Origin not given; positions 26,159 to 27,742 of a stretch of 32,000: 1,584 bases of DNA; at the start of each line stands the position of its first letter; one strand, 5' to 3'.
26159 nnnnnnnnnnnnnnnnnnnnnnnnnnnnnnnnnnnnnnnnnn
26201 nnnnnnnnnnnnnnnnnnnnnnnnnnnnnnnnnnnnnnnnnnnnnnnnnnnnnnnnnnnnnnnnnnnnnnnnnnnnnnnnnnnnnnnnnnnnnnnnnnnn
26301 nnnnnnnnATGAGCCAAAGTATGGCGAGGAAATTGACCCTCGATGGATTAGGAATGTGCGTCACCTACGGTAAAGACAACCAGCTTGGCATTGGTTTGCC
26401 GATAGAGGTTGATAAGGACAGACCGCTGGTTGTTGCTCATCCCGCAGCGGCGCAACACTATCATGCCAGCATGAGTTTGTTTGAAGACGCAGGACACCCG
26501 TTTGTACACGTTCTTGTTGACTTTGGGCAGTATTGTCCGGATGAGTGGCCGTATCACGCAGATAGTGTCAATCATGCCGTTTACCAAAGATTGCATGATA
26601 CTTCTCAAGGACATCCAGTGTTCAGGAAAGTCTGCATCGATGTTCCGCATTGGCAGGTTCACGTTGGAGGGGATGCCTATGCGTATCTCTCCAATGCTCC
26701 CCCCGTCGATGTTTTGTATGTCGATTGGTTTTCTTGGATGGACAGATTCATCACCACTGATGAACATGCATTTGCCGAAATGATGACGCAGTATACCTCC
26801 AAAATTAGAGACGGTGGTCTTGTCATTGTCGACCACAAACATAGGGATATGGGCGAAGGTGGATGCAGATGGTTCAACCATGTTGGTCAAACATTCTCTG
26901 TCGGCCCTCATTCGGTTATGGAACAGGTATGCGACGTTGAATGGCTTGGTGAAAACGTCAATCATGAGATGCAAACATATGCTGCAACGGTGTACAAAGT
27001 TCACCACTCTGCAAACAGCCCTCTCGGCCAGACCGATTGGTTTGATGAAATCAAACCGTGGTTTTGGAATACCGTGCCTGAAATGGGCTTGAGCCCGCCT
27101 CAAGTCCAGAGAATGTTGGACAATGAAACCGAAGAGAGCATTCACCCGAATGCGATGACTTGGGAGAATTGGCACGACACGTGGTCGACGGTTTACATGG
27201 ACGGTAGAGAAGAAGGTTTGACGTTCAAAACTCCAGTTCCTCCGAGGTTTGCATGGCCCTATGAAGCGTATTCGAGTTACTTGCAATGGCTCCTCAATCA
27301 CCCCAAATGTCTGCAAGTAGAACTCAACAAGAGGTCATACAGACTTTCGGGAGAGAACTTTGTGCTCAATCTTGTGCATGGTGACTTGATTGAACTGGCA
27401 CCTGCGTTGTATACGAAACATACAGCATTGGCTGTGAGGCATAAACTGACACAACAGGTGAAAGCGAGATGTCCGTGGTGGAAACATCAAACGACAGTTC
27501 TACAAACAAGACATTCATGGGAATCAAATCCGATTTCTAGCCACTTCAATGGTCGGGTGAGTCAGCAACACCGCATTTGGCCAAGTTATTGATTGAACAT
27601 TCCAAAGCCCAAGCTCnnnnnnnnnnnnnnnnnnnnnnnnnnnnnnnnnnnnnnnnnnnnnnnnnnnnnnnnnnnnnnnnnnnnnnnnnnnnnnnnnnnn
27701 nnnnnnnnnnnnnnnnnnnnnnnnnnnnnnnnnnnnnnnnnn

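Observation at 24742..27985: Five-gene, translationally coupled cassette of unknown function next to tRNA-Arg (candidate novel system)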

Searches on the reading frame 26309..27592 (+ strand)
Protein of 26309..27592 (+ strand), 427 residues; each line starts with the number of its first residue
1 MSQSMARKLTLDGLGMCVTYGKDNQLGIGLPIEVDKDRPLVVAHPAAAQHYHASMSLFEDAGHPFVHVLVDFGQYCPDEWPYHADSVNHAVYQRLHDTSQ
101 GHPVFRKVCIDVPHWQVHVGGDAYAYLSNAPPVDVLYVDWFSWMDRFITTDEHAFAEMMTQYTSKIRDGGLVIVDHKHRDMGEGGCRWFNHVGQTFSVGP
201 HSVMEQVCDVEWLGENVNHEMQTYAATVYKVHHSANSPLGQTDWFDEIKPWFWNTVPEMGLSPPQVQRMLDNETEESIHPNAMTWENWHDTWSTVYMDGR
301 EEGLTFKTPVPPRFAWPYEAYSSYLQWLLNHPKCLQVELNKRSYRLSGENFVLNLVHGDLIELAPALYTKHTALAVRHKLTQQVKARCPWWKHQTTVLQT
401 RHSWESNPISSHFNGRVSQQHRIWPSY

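Call 6: search_protein_families(library=pfam, proteins=[window:26309-27592:+], max_evalue=1)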
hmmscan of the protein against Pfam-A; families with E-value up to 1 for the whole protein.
window:26309-27592:+ (427 aa): 1 family
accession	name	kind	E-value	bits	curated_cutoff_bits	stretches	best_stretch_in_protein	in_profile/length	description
PF05410.19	Peptidase_C31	-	0.05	14.1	25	1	148-209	31-93/105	Porcine arterivirus-type cysteine proteinase alpha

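Call 7: search_protein_families(library=phrogs, proteins=[window:26309-27592:+], max_evalue=1)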
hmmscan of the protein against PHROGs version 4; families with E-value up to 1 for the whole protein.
window:26309-27592:+ (427 aa): 0 families

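Call 8: search_protein_families(library=padloc, proteins=[window:26309-27592:+], max_evalue=1)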
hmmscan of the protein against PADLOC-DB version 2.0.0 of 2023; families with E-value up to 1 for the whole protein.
window:26309-27592:+ (427 aa): 0 families

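Call 11: search_protein_families(library=ncbifam, proteins=[window:26309-27592:+], max_evalue=1)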
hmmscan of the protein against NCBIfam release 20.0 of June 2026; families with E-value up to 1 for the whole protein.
window:26309-27592:+ (427 aa): 0 families

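Call 14: find_homologous_proteins(query=window:26309-27592:+, max_evalue=0.001)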
Query window:26309-27592:+ (427 aa): 75 proteins with E <= 0.001 among 1255 candidates.
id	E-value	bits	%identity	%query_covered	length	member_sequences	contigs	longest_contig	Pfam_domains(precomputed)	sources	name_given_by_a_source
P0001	1.1e-292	989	100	96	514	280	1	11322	-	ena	-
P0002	6.1e-284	960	97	96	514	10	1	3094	-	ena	-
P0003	1.7e-260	883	88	96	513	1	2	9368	-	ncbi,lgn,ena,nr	ncbi:MAG: hypothetical protein QF364_04325 [Candidatus Poseidoniaceae archaeon]|nr:hypothetical prot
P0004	3.4e-260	882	87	96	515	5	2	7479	-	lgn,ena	-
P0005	4.2e-260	882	88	96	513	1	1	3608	-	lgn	-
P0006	4.2e-260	882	86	96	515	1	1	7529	-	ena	-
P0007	6.0e-259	878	88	96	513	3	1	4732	-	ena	-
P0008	6.2e-255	864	87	96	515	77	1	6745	-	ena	-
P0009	2.1e-242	823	81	96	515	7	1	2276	-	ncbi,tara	tara:strand:+ start:683 stop:2230 length:1548 start_codon:yes stop_codon:yes gene_type:complete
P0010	3.5e-238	809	79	96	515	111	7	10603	-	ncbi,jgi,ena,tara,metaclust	tara:strand:- start:92 stop:1639 length:1548 start_codon:yes stop_codon:yes gene_type:complete|metac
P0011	1.4e-237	807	78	96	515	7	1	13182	-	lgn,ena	-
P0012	3.5e-222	757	74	96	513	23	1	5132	-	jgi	-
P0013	3.5e-199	681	64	96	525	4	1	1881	-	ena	-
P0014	4.3e-199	680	64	96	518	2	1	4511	-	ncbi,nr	ncbi:MAG: hypothetical protein HOE79_01535, partial [Euryarchaeota archaeon]|nr:hypothetical protein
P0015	4.7e-199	680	64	96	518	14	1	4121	-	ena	-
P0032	2.5e-178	612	62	96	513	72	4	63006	-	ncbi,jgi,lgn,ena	-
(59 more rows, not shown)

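Call 17: find_encoding_contigs(protein=P0032, flank=10000, max_places=4)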
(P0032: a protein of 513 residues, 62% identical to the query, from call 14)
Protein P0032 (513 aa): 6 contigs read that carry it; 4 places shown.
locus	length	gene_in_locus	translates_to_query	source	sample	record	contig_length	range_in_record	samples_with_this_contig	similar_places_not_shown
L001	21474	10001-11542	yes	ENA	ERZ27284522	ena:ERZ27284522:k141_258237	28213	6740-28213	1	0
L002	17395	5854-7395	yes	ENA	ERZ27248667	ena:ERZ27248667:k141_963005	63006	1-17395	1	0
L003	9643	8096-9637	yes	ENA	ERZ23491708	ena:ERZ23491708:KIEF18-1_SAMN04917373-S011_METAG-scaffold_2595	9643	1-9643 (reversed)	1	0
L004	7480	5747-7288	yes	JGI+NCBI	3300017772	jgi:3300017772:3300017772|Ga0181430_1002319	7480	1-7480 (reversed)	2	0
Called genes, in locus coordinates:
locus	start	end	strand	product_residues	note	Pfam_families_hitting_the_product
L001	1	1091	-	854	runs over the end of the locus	PF16561:AMPK1_CBM, PF00128:Alpha-amylase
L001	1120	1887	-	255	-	PF00005:ABC_tran, PF13304:AAA_21 (faint)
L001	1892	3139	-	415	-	PF00528:BPD_transp_1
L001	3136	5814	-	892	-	PF01547:SBP_bac_1, PF00528:BPD_transp_1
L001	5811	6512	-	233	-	PF08032:SpoU_sub_bind (faint), PF00588:SpoU_methylase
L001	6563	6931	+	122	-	PF00581:Rhodanese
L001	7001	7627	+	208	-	PF00827:Ribosomal_L15e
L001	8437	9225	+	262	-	-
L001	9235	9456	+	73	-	-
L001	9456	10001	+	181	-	-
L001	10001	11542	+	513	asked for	-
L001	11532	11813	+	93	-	-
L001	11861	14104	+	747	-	-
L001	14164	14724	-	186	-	PF00857:Isochorismatase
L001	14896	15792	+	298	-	PF10340:Say1_Mug180, PF20434:BD-FAE, PF07859:Abhydrolase_3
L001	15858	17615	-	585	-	PF07719:TPR_2 (faint), PF00515:TPR_1 (faint), PF13181:TPR_8 (faint), PF13414:TPR_11 (faint)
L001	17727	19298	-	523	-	PF13483:Lactamase_B_3, PF12706:Lactamase_B_2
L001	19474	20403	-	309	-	PF01193:RNA_pol_L, PF01000:RNA_pol_A_bac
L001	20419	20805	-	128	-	PF00411:Ribosomal_S11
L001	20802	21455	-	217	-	PF01479:S4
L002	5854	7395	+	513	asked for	-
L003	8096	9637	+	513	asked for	-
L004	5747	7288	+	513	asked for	-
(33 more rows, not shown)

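Call 19: find_related_loci(query=A1, collection=genome_contigs, flank=6000)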
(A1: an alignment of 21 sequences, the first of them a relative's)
Query A1 (514 aa) in genome_contigs; peptide patterns used: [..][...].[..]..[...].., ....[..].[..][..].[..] (x = any residue, [..] = any of these).
383 stretches matched a pattern; 60 encode a relative of the query (tblastn E <= 1e-3); 58 distinct loci.
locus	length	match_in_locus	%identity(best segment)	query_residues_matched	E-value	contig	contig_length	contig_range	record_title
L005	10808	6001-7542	91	1-514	0e+0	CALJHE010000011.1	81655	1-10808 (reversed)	MAG: Candidatus Poseidoniaceae archaeon isolate S4_Bin_METABAT__259_1 genome assembly, contig: c_000000003209, whole gen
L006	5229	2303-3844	87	1-514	0e+0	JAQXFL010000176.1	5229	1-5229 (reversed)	MAG: Candidatus Poseidoniaceae archaeon isolate cluster3-bin.87 k119_1125069, whole genome shotgun sequence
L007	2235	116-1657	85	1-514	0e+0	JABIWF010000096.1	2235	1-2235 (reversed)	MAG: Methanobacteriota archaeon isolate SI072_bin89 k141_2122735, whole genome shotgun sequence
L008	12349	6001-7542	82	1-514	0e+0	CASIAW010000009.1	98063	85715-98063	MAG: Candidatus Poseidoniaceae archaeon isolate FRAM_WSC20_S26_SRF_bin_100_1 genome assembly, contig: FRAM_WSC20_S26_SW_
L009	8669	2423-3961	84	1-514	0e+0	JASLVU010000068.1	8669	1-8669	MAG: Candidatus Poseidoniaceae archaeon isolate ETNP17_MAG_7 NODE_68_length_8669_cov_2.372556, whole genome shotgun sequ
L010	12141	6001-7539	83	1-514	0e+0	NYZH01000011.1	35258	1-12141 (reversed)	MAG: Methanobacteriota archaeon isolate ARS60 1053, whole genome shotgun sequence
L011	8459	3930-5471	79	1-514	0e+0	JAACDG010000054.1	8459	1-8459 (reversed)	MAG: Methanobacteriota archaeon isolate HS5BWF_bin.1 HS5bwf_k87_619368_1_8459, whole genome shotgun sequence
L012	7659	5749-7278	82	1-510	0e+0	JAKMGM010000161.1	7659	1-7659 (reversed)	MAG: Candidatus Poseidoniaceae archaeon isolate MOX_bin98 PPB.contigs.fa_k127_804477, whole genome shotgun sequence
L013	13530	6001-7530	78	1-510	0e+0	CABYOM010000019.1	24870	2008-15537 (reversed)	uncultured Candidatus Poseidoniales archaeon isolate AG-333-I22 genome assembly, contig: AG-333-I22_NODE_19, whole genom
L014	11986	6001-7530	67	1-509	0e+0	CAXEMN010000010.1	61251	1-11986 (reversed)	MAG TPA_asm: uncultured Candidatus Poseidoniales archaeon isolate ERR598963_concoct_97 genome assembly, contig: ERZ83144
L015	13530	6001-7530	65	1-509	0e+0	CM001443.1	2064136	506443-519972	MAG: uncultured Candidatus Poseidoniales archaeon isolate MG-II chromosome, whole genome shotgun sequence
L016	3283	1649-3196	65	1-511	0e+0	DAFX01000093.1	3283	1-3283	MAG TPA_asm: Euryarchaeota archaeon UBA433 UBA433_contig_17429, whole genome shotgun sequence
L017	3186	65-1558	63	1-498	0e+0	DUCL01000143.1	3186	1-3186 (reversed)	MAG TPA_asm: Candidatus Poseidoniales archaeon isolate UWMA-0328 NODE_38542_length_3186_cov_0.267898, whole genome shotg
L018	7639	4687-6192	63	1-498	0e+0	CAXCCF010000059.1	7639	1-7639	MAG TPA_asm: uncultured euryarchaeote isolate SRR3724388_metabat2_3 genome assembly, contig: ERZ4200962.3384, whole geno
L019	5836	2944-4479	64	1-511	0e+0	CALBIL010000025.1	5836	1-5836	MAG TPA_asm: uncultured euryarchaeote isolate ERR2206762_bin.189_CONCOCT_v1.1_MAG genome assembly, contig: ERZ887853.729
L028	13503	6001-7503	47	1-509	7e-167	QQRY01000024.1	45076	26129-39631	MAG: Candidatus Poseidoniales archaeon isolate bin_137 U_43176-24, whole genome shotgun sequence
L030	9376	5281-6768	47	3-501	3e-147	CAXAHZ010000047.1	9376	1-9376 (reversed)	MAG TPA_asm: uncultured euryarchaeote isolate ERR3525244_concoct_132 genome assembly, contig: ERZ22156399.3323, whole ge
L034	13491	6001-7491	46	1-502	1e-138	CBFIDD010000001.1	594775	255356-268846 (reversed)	MAG: Poseidonia sp. isolate Co_bin_387_strict genome assembly, contig: Co_bin_387_strict_c1, whole genome shotgun sequen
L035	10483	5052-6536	45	4-501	2e-138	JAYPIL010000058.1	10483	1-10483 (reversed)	MAG: Poseidonia sp. isolate 139577_S178_maxbin_bins.tsv.038 NODE_6496_length_10483_cov_8.225547, whole genome shotgun se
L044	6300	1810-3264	46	14-502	4e-131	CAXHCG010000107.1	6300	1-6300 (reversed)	MAG TPA_asm: uncultured Candidatus Poseidoniales archaeon isolate SRR12479975_maxbin2_4 genome assembly, contig: ERZ4874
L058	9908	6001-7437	33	24-509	2e-95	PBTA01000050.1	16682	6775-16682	MAG: Methanobacteriota archaeon isolate NP73 18967, whole genome shotgun sequence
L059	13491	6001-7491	33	5-509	6e-90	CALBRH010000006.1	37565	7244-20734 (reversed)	MAG TPA_asm: uncultured euryarchaeote isolate ERR599136_bin.74_CONCOCT_v1.1_MAG genome assembly, contig: ERZ841824.985,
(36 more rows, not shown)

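Call 26: search_solved_structures(query=A1, max_evalue=10, show_alignments=2)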
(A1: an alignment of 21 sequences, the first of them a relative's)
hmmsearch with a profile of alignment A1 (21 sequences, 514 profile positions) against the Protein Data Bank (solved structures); distinct sequences matched with E-value up to 10: 12.
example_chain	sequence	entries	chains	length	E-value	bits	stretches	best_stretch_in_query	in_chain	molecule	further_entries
9h8c_B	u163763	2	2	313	0.03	15.7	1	319-385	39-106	Cyclin-C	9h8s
5hbh_B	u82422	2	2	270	0.044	15.2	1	319-385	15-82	Cyclin-C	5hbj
5idp_B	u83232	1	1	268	0.045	15.2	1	319-385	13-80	Cyclin-C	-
5icp_B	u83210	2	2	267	0.045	15.2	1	319-385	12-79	Cyclin-C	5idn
5fgk_B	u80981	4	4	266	0.046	15.2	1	319-385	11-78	Cyclin-C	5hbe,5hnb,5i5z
6y0a_B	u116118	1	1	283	0.05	15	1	319-385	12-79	Cyclin-C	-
4f6s_B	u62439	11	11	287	0.051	15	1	319-385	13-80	Cyclin-C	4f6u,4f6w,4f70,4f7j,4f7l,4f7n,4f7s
4g6l_B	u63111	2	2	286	0.051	15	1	319-385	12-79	Cyclin-C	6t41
3rgf_B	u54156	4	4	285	0.052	15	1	319-385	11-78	Cyclin-C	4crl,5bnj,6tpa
6qtg_B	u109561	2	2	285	0.053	14.9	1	319-385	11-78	Cyclin-C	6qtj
5xqx_B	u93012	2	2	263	0.055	14.9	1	319-385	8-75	Cyclin-C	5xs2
8tq2_B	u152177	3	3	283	0.061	14.7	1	319-385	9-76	Cyclin-C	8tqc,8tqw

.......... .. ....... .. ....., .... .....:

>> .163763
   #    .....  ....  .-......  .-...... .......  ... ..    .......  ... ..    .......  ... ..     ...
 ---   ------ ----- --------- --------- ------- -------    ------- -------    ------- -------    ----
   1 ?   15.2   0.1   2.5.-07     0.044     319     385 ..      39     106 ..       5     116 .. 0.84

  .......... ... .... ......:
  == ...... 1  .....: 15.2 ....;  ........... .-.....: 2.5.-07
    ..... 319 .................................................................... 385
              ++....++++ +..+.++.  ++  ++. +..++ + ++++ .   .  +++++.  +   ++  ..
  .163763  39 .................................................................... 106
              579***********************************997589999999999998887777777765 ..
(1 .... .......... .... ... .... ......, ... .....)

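Call 38: find_encoding_contigs(protein=P0001, flank=10000, max_places=3)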
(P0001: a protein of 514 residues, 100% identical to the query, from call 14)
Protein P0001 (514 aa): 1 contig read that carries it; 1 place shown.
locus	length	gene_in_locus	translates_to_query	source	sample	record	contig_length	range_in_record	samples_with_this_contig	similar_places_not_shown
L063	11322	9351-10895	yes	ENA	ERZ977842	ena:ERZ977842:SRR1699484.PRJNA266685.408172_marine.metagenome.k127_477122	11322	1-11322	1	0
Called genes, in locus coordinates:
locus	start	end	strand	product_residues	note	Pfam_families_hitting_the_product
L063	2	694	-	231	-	?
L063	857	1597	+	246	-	PF00705:PCNA_N, PF02747:PCNA_C (weak)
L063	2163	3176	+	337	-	PF01798:Nop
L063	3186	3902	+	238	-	PF01269:Fibrillarin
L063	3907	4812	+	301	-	PF01149:Fapy_DNA_glyco, PF06831:H2TH, PF06827:zf-FPG_IleRS (weak)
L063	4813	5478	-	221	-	PF01810:LysE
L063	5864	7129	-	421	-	PF00149:Metallophos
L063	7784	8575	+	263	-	-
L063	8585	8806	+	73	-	-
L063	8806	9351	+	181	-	-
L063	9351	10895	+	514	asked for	-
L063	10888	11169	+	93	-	-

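Call 47: list_cluster_members(proteins=[L010:4574-5398:+, L001:8437-9225:+, L018:3062-3934:+, L028:4434-5231:+, L030:3732-4502:+, L034:4391-5212:+, L035:3424-4287:+, L044:188-1003:+, L059:4484-5248:+, L058:4422-5192:+])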
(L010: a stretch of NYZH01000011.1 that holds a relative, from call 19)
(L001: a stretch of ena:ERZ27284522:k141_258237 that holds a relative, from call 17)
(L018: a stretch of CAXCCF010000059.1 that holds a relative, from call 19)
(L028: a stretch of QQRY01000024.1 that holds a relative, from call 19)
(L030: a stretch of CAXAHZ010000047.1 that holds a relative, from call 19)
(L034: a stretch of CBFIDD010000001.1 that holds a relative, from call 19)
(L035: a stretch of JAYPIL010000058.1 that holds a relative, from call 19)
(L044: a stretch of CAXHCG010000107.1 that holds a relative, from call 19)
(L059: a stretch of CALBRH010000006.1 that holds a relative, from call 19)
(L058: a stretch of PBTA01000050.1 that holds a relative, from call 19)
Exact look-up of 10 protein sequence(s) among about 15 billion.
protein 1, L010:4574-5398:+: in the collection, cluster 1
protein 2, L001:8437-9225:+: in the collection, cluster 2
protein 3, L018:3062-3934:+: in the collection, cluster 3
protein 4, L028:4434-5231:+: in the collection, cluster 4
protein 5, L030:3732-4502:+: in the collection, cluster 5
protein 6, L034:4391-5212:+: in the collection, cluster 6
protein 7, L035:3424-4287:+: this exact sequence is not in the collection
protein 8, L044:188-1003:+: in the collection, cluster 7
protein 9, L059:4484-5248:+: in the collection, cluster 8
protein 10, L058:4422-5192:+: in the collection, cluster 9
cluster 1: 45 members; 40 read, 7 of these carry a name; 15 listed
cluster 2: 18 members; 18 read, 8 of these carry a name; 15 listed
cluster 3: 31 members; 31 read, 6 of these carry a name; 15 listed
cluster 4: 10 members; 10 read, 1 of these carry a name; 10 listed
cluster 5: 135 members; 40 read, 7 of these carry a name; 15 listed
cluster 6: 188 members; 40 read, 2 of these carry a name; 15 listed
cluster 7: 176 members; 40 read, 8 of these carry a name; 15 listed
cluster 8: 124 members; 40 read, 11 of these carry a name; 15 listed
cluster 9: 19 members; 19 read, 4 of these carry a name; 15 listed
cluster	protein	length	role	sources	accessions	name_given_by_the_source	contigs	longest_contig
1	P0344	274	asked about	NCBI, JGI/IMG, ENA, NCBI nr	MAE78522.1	MAG: hypothetical protein CL967_01930 [Euryarchaeota archaeon] | hypothetical protein [Euryarchaeota archaeon]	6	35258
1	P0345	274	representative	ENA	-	-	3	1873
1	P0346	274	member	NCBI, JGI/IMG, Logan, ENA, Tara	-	strand:- start:961 stop:1785 length:825 start_codon:yes stop_codon:yes gene_type:complete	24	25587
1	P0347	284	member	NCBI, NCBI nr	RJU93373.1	MAG: hypothetical protein DWC08_03670 [Candidatus Poseidoniales archaeon]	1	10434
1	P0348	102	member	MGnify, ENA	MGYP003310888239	FL=1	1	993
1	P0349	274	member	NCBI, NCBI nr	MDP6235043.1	MAG: hypothetical protein QF364_04315 [Candidatus Poseidoniaceae archaeon] | hypothetical protein [Candidatus Poseidoniaceae archaeon]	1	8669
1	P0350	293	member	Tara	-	strand:+ start:128 stop:1009 length:882 start_codon:yes stop_codon:yes gene_type:complete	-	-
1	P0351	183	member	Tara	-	strand:- start:87 stop:638 length:552 start_codon:yes stop_codon:yes gene_type:complete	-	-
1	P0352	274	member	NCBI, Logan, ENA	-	-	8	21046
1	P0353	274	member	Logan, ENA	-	-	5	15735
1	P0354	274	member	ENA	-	-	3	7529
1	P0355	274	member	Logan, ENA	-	-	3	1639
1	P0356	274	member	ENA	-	-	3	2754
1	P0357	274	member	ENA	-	-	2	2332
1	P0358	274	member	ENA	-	-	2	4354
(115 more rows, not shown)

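Call 54: predict_structure(alignment_id=A7)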
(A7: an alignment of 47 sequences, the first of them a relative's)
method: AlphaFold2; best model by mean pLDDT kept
length: 514 residues; sequences in the alignment: 47
mean_pLDDT: 86.1   pTM: 0.86
mean pLDDT of the five models: 86.1, 86.0, 85.5, 85.3, 84.4
residues with pLDDT >= 90: 270; 70-90: 193; 50-70: 35; < 50: 16
segments of 3 or more residues with pLDDT < 50: 1-8, 303-305
pLDDT, mean of each block of 10 residues (from residue 1): 44 85 81 94 88 90 94 85 81 93 92 93 94 94 87 88 96 86 63 83 93 86 93 93 95 94 94 87 86 67 61 82 95 91 92 96 94 93 94 85 74 86 92 71 74 93 93 77 88 91 86 49
secondary structure, 60 per line:
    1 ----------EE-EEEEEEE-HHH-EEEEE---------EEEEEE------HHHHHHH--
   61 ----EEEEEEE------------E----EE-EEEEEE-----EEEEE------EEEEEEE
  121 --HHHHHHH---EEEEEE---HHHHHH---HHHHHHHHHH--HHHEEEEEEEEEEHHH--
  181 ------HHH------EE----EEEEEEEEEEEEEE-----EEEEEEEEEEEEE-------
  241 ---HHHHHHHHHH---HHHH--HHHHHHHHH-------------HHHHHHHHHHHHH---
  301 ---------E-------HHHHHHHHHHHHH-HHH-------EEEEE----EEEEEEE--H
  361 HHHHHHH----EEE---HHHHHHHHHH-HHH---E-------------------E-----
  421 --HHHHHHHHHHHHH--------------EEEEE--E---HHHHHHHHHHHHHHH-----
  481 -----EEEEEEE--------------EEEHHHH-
elements in order: E14-20 E26-30 E40-45 H52-58 E65-71 E92-97 E103-107 E114-120 H123-129 E133-138 H142-147 H151-160 E166-175 E202-215 E221-233 H244-253 H257-260 H263-271 H285-297 H318-330 E342-346 E351-357 H360-367 E372-374 H378-387 H423-435 E450-454 H461-475 E486-492 E507-509 H510-513
